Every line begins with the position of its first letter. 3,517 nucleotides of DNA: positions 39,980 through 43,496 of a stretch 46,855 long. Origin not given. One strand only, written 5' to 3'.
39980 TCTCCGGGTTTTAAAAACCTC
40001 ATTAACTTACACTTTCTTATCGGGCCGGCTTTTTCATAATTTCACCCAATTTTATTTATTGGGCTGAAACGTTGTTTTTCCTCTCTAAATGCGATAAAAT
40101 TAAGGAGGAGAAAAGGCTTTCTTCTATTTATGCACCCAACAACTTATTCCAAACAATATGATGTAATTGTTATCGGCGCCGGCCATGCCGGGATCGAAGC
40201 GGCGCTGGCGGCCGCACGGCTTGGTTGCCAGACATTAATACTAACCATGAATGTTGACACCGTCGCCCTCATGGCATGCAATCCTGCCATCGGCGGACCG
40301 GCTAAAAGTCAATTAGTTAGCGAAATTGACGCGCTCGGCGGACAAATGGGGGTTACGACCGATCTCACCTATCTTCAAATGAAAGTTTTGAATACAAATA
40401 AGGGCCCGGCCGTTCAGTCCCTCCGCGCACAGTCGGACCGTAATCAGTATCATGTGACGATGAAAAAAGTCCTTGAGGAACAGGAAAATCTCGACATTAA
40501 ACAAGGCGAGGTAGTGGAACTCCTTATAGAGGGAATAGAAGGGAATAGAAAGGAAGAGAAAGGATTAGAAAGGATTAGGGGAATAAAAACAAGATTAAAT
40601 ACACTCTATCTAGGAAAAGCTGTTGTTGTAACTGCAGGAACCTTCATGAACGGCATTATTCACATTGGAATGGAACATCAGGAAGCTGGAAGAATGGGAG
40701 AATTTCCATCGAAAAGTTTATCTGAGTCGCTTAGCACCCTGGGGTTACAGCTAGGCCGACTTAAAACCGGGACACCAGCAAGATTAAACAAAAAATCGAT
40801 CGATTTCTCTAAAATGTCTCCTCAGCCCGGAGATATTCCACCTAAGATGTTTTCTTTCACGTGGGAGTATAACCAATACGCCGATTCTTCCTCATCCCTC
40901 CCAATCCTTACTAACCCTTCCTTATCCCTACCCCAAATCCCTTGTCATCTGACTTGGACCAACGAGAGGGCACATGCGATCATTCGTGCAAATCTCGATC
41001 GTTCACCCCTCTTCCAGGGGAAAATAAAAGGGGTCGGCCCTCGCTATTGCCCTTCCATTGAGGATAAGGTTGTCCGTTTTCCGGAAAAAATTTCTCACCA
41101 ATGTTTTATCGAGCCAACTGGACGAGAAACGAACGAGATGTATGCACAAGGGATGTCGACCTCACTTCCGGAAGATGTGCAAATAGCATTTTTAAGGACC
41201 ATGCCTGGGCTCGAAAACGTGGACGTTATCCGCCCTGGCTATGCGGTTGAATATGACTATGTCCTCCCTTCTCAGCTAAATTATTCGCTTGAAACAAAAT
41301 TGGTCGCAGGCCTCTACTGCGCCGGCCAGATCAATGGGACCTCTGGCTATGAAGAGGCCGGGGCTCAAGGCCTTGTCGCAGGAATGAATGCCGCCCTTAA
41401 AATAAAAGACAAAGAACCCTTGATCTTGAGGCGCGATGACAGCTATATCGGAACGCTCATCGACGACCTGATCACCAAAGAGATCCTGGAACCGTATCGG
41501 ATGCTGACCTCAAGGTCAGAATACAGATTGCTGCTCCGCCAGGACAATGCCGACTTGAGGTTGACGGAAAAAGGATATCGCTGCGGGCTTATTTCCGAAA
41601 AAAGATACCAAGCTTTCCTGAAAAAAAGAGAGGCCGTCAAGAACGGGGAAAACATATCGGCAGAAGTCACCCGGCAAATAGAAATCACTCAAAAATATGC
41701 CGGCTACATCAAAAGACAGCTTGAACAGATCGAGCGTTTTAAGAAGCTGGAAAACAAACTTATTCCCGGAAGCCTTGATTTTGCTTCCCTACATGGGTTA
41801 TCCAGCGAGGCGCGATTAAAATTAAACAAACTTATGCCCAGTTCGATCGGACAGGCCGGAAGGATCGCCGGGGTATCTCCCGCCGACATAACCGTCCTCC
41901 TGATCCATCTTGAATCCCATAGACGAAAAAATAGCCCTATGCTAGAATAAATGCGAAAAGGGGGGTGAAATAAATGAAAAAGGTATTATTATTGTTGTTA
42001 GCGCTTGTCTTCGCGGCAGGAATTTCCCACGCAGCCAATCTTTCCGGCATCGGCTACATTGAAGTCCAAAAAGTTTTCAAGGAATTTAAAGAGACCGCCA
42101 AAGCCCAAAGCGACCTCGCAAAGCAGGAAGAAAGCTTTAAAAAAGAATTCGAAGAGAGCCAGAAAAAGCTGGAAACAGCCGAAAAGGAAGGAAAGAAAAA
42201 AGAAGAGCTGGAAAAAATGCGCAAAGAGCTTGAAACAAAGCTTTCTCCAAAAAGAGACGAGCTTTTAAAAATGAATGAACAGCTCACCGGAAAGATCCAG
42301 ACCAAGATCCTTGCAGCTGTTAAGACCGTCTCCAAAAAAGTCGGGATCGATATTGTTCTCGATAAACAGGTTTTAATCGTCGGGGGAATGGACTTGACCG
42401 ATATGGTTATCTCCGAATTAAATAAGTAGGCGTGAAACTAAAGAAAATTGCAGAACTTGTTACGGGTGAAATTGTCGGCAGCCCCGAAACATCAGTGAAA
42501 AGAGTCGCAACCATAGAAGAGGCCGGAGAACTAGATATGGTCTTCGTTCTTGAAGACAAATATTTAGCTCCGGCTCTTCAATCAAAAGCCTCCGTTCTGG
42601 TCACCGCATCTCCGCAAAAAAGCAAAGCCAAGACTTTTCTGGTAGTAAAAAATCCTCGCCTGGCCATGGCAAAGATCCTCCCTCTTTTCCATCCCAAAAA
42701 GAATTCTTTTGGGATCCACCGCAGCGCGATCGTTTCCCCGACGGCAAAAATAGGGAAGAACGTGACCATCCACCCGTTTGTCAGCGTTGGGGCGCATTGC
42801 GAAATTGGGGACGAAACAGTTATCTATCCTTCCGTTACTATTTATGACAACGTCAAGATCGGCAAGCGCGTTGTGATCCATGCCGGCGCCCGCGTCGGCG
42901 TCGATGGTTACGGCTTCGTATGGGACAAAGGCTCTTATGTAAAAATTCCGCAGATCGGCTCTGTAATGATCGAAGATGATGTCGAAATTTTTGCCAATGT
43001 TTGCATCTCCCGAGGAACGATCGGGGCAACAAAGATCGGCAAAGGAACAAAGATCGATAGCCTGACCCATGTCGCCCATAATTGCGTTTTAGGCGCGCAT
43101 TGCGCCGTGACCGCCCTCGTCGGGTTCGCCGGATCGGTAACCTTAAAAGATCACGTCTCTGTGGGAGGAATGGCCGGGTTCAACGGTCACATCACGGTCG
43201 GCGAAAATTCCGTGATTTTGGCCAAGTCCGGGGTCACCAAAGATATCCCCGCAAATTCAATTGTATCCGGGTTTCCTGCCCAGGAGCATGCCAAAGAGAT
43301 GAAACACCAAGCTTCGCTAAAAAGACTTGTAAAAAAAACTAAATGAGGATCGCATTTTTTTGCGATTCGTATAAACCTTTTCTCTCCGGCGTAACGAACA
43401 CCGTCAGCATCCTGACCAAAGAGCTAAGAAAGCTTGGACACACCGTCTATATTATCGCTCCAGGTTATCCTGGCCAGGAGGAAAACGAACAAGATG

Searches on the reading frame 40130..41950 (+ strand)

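Call 72: search_protein_families(library=pfam, proteins=[window:40130-41950:+], max_evalue=0.001)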
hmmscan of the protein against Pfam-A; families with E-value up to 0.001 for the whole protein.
window:40130-41950:+ (606 aa): 7 families
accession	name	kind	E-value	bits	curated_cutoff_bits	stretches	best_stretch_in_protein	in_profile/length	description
PF01134.28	GIDA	-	5.5e-154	513.4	22.1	1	11-429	1-391/391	Glucose inhibited division protein A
PF13932.14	SAM_GIDA_C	-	1.3e-22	79.8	27.1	1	535-591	1-57/57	tRNA modifying enzyme MnmG/GidA C-terminal helical bundle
PF12831.13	FAD_oxidored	-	1.6e-05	24.8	27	1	11-69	1-49/416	FAD dependent oxidoreductase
PF07992.20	Pyr_redox_2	-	1.7e-05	24.9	26.1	1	10-53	1-43/291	Pyridine nucleotide-disulphide oxidoreductase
PF01262.27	AlaDh_PNT_C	-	4.5e-05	23.4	23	0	11-44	30-63/214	Alanine dehydrogenase/PNT, C-terminal domain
PF00890.30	FAD_binding_2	-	0.00047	19.9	20.4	1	11-39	1-29/414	FAD binding domain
PF21680.2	GIDA_C_1st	-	0.00051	21.2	24.7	0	507-530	72-95/96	tRNA modifying enzyme MnmG/GidA C-terminal helical domain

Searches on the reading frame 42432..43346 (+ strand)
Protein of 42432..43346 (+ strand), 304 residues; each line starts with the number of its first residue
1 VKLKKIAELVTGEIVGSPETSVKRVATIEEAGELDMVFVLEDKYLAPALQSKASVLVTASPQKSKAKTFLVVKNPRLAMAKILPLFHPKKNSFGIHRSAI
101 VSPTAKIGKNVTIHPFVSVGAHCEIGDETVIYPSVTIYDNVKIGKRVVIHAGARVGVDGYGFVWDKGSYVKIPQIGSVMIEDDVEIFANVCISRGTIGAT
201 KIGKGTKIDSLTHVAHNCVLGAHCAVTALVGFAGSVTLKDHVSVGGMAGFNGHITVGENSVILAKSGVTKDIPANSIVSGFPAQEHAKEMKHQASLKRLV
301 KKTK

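Call 72: search_protein_families(library=pfam, proteins=[window:42432-43346:+], max_evalue=0.001)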
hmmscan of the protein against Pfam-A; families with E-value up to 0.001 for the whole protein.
window:42432-43346:+ (304 aa): 4 families
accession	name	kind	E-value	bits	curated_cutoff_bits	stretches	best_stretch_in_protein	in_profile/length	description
PF00132.30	Hexapep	-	4.9e-24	83.4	27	3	105-137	2-34/36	Bacterial transferase hexapeptide (six repeats)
PF04613.19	LpxD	-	4.4e-13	49.3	30.8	1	20-83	2-68/70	UDP-3-O-[3-hydroxymyristoyl] glucosamine N-acyltransferase, LpxD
PF25084.1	LbH_EIF2B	-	1.8e-09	38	54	1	95-150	18-71/105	EIF2B subunit epsilon LbH domain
PF25087.1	GMPPB_C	-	8.1e-05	22.7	39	0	100-143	6-48/110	GMPPB C-terminal domain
